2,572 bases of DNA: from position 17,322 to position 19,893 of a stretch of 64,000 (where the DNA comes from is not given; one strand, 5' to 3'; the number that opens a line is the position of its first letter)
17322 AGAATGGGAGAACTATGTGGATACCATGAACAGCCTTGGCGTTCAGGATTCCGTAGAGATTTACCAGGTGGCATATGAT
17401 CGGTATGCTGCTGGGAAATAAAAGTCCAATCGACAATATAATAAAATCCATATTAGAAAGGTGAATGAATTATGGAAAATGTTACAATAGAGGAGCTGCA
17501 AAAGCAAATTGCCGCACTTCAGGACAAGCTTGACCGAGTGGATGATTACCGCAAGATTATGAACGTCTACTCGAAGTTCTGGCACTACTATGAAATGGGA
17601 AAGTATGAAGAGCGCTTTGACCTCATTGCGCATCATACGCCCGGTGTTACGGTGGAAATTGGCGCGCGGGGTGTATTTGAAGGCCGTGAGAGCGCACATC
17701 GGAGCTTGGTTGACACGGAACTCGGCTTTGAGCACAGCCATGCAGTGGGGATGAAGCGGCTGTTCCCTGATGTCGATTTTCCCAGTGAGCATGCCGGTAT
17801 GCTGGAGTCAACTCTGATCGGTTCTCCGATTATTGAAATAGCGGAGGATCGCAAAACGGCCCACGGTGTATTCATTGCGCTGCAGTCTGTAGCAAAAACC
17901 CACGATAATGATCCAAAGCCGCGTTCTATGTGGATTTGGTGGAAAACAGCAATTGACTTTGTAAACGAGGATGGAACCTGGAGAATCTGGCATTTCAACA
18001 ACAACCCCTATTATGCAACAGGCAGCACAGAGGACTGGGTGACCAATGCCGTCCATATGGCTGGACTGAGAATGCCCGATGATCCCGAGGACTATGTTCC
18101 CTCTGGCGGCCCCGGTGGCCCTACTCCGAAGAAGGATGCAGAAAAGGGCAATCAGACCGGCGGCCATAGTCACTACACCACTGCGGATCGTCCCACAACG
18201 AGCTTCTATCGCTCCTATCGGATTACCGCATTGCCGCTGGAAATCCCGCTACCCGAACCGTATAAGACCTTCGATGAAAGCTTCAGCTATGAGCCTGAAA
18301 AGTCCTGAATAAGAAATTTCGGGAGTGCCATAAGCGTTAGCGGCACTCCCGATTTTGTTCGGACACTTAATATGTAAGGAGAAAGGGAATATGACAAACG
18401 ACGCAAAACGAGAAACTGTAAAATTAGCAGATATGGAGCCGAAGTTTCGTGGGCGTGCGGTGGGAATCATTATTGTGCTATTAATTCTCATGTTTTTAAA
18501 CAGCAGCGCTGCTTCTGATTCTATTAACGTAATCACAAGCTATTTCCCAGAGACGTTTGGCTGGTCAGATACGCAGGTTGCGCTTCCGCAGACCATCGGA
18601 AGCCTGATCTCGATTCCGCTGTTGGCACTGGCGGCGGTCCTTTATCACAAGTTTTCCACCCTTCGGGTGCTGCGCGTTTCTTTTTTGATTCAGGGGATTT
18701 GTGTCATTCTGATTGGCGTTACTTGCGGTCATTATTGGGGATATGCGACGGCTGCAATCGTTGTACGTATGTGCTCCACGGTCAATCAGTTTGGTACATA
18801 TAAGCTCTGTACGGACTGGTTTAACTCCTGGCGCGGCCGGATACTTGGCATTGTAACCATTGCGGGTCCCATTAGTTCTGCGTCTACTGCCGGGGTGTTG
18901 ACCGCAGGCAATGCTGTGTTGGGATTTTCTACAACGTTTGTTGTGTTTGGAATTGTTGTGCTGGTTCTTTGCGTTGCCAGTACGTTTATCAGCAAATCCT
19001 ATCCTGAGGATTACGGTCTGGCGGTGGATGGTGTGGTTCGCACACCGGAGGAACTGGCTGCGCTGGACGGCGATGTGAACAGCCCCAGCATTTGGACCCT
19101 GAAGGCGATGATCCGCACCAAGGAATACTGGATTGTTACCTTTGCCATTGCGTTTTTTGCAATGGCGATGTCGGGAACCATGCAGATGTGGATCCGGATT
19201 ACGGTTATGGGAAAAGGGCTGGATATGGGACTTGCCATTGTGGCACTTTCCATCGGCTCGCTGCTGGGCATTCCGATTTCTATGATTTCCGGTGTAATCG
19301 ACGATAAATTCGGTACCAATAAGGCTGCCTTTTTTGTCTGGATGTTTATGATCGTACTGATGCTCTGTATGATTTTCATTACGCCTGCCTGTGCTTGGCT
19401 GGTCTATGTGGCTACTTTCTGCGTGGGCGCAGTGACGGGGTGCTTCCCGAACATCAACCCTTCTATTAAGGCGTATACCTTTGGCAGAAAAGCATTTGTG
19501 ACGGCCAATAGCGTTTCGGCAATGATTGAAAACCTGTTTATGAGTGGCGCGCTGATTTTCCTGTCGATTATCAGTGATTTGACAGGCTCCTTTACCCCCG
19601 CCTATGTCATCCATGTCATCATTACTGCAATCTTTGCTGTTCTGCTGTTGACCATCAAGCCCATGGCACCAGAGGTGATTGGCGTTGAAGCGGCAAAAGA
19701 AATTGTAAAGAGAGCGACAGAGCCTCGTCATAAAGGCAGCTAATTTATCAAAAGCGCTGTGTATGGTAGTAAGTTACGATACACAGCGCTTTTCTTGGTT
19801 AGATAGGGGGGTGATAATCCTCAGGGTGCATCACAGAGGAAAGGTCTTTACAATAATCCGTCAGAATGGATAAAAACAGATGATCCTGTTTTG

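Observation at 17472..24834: LysR-controlled island combining BaiE-like, BaiCD/BaiH-like and BaiG-like protein families without the rest of a bai pathway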

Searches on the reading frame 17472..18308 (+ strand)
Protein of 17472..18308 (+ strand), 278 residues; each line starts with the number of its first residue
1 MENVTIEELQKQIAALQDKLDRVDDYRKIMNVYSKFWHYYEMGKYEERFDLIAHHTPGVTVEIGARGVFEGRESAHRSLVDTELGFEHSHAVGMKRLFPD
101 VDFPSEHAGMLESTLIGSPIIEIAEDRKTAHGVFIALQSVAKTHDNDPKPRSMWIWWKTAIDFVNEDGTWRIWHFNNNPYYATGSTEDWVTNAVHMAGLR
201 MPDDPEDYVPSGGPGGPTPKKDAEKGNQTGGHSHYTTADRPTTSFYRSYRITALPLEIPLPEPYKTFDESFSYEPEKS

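Call 3: search_protein_families(library=pfam, proteins=[window:17472-18308:+], max_evalue=0.01)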
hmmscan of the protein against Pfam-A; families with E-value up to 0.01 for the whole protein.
window:17472-18308:+ (278 aa): 1 family
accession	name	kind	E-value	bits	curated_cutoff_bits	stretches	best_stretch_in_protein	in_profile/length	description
PF13577.12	SnoaL_4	-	3.4e-10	40.4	24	1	22-175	2-125/126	SnoaL-like domain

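Call 4: search_protein_families(library=ncbifam, proteins=[window:17472-18308:+], max_evalue=0.01)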
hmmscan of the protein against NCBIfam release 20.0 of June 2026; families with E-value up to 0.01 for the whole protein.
window:17472-18308:+ (278 aa): 0 families

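Call 12: search_solved_structures(query=window:17472-18308:+, max_evalue=10, show_alignments=3)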
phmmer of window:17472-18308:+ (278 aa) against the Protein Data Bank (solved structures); distinct sequences matched with E-value up to 10: 5.
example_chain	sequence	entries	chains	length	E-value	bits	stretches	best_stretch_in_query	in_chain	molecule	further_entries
8abv_A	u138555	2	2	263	0.0021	20.3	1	8-222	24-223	SnoaL-like domain-containing protein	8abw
8abu_A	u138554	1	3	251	0.0074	18.5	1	105-204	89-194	SnoaL-like domain-containing protein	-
5mj3_C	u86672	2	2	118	0.0088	18.2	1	4-30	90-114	ALPHABODY MA12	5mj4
8abt_A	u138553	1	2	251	0.01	18.1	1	106-204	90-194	SnoaL-like domain-containing protein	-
6zie_A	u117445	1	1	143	2.2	10.4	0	5-30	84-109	CMPX-383B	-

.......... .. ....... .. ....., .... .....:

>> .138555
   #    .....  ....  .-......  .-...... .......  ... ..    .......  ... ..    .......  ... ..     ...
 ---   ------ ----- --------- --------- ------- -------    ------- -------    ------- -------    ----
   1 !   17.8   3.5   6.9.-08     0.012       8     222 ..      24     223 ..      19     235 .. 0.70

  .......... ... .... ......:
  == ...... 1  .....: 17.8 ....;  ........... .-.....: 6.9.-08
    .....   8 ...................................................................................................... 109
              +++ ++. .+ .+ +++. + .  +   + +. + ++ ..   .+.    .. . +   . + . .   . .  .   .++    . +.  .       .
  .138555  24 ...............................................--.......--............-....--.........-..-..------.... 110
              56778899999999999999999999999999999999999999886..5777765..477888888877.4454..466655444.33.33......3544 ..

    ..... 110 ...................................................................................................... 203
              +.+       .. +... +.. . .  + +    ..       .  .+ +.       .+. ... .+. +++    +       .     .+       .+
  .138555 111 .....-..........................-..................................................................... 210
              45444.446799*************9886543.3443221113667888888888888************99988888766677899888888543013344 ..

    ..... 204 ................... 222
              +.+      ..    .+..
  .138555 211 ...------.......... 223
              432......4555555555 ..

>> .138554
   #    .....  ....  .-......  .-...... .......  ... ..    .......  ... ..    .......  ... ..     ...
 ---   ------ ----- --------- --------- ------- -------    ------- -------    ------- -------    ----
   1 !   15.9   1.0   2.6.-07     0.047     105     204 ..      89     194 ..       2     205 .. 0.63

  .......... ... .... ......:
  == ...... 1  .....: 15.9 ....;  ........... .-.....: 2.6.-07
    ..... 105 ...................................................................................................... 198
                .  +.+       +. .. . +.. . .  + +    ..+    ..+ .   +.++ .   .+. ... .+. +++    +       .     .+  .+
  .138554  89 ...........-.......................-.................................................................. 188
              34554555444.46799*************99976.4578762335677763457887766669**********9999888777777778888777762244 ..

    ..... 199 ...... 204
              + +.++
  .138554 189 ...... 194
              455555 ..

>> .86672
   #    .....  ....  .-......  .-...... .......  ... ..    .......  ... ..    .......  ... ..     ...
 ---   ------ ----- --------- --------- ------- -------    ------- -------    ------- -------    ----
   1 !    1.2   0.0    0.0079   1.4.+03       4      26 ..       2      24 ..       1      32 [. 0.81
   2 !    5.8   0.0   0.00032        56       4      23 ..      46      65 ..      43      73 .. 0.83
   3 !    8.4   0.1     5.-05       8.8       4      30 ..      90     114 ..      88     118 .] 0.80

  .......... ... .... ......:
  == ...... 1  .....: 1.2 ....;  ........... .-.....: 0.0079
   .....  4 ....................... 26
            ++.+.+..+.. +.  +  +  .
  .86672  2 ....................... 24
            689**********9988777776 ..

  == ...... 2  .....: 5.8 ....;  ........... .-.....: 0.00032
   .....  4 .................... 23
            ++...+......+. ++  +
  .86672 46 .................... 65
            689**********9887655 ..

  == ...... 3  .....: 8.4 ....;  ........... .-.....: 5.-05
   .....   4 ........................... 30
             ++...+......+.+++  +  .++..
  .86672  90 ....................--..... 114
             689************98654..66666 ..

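Call 48: search_protein_representatives(protein=window:17472-18308:+)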
Query: 278 residues. Proteins with E-value up to 0.001 (for the whole library): 540; up to 1e-10: 124; up to 1e-30: 9. The best 150 are listed.
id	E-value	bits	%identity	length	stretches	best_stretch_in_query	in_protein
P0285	2.4e-67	243.3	53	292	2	10-204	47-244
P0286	1.6e-45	171.7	39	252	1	6-270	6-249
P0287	8.9e-45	169.2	40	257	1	4-269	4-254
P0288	5.9e-41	156.7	43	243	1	19-273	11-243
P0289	1.4e-40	155.5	38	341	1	6-273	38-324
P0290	6.9e-39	149.9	37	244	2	8-206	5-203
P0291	2.0e-33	132.0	36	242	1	19-269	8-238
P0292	5.2e-32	127.4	95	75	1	1-62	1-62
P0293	8.8e-31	123.3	33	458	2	15-196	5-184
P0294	4.9e-28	114.3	32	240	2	15-213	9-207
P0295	2.4e-27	112.1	33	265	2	17-216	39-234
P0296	3.4e-27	111.6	53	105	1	19-118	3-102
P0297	1.8e-26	109.1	37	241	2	10-177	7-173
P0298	3.0e-26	108.5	35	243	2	18-194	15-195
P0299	9.5e-25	103.5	50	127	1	99-192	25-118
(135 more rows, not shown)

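Call 50: search_solved_structures(query=A4, max_evalue=10, show_alignments=2)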
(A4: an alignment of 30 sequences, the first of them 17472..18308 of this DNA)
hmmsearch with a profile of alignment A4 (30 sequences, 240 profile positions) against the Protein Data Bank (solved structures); distinct sequences matched with E-value up to 10: 20.
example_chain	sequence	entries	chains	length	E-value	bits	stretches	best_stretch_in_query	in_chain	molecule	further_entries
8abv_A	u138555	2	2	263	5.9e-22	81.8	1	5-210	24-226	SnoaL-like domain-containing protein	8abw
8abt_A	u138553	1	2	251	1.2e-19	74.2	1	4-193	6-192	SnoaL-like domain-containing protein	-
8abu_A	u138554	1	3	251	2.4e-19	73.2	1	4-193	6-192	SnoaL-like domain-containing protein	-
4l8o_A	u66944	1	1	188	0.0044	20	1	5-82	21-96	Bile acid 7a-dehydratase, BaiE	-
4l8p_A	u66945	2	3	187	0.02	17.8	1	5-45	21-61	Bile acid 7a-dehydratase, BaiE | Bile acid 7-alpha dehydratase, BaiE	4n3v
4leh_A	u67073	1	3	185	0.025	17.5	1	5-49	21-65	Bile acid 7-alpha dehydratase, BaiE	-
8bl9_A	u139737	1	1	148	0.15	14.9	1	20-77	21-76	Sam0.7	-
4q8r_A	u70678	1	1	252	0.18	14.7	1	42-99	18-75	Phosphate ABC transporter, phosphate-binding protein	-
8bl5_A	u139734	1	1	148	0.2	14.6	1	20-78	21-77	Sam0.2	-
4gd5_A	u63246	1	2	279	0.22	14.4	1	42-99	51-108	Phosphate ABC transporter, phosphate-binding protein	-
1gs3_A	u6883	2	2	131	1.1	12.1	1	22-76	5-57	STEROID DELTA-ISOMERASE | KETOSTEROID ISOMERASE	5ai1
6c1j_A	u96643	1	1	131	1.1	12.1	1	22-76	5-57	Steroid Delta-isomerase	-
1dmq_A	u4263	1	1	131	1.2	12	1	22-77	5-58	STEROID DELTA-ISOMERASE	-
1vzz_A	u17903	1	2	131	1.2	12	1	22-77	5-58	STEROID DELTA-ISOMERASE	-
3owu_A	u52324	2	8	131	1.3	11.9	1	22-78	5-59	Steroid Delta-isomerase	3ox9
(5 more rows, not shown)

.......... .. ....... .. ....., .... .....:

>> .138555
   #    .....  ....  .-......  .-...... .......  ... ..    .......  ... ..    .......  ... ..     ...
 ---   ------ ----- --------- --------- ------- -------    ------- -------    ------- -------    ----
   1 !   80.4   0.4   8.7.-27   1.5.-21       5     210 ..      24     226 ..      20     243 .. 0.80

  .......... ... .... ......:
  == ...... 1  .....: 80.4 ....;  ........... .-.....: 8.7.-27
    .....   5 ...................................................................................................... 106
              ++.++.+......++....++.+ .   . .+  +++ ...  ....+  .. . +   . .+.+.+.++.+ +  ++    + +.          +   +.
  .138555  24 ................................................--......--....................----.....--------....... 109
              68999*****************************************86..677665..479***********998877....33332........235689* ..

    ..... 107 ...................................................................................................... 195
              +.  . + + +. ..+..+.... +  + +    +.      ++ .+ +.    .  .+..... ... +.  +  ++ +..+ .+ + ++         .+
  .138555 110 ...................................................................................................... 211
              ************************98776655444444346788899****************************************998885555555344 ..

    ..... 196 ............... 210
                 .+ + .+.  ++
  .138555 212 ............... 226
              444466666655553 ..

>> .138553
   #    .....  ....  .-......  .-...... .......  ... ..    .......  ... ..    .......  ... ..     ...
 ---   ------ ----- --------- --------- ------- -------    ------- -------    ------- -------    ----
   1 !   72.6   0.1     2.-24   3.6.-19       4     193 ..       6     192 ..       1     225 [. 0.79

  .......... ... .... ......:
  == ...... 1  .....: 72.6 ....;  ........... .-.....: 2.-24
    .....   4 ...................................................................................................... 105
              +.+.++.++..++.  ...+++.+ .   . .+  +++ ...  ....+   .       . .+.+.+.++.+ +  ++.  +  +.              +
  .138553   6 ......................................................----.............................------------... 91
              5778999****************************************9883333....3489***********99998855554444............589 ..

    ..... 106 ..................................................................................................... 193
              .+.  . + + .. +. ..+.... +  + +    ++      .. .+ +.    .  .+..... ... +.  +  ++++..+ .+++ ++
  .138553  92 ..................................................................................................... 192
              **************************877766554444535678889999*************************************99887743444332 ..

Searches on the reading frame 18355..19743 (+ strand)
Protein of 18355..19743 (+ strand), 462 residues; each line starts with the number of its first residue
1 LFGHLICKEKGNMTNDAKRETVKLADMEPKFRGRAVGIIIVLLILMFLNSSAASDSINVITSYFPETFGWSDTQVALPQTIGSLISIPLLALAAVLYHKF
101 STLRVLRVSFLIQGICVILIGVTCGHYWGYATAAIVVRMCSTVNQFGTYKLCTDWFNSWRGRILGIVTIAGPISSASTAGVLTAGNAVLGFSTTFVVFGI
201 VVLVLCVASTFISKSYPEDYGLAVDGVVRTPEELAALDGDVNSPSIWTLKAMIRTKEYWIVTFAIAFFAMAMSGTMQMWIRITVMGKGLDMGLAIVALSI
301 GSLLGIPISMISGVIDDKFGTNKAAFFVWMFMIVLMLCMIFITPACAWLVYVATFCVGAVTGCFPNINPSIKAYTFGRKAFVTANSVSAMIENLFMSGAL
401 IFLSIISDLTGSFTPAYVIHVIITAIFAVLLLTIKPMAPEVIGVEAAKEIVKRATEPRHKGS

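Call 3: search_protein_families(library=pfam, proteins=[window:18355-19743:+], max_evalue=0.01)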
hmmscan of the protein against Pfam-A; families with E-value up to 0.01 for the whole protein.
window:18355-19743:+ (462 aa): 3 families
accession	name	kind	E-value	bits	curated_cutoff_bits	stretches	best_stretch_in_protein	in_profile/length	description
PF07690.21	MFS_1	-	4.4e-25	88.8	33.4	1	45-394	3-341/347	Major Facilitator Superfamily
PF12832.13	MFS_1_like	-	7.1e-05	22.4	25.2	1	39-131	214-305/373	MFS_1 like family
PF13347.12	MFS_2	-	0.0046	16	27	1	249-383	217-350/427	MFS/sugar transport protein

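Call 4: search_protein_families(library=ncbifam, proteins=[window:18355-19743:+], max_evalue=0.01)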
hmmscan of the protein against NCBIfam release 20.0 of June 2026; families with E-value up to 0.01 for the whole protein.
window:18355-19743:+ (462 aa): 4 families
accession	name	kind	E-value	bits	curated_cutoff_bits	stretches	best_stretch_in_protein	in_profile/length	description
NF049980.1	SfMCT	equivalog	9.8e-20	70.5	320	1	59-422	23-377/378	L-lactate MFS transporter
NF038246.1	bile_salt_MFS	equivalog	7.2e-14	51.5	400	1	58-434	26-404/408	conjugated bile salt MFS transporter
TIGR00890.1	2A0111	subfamily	9.3e-13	47.8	374.85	1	41-381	7-329/377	oxalate/formate antiport family MFS transporter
NF007077.0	PRK09528.1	subfamily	0.0028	16.3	429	0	251-362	6-114/421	galactoside permease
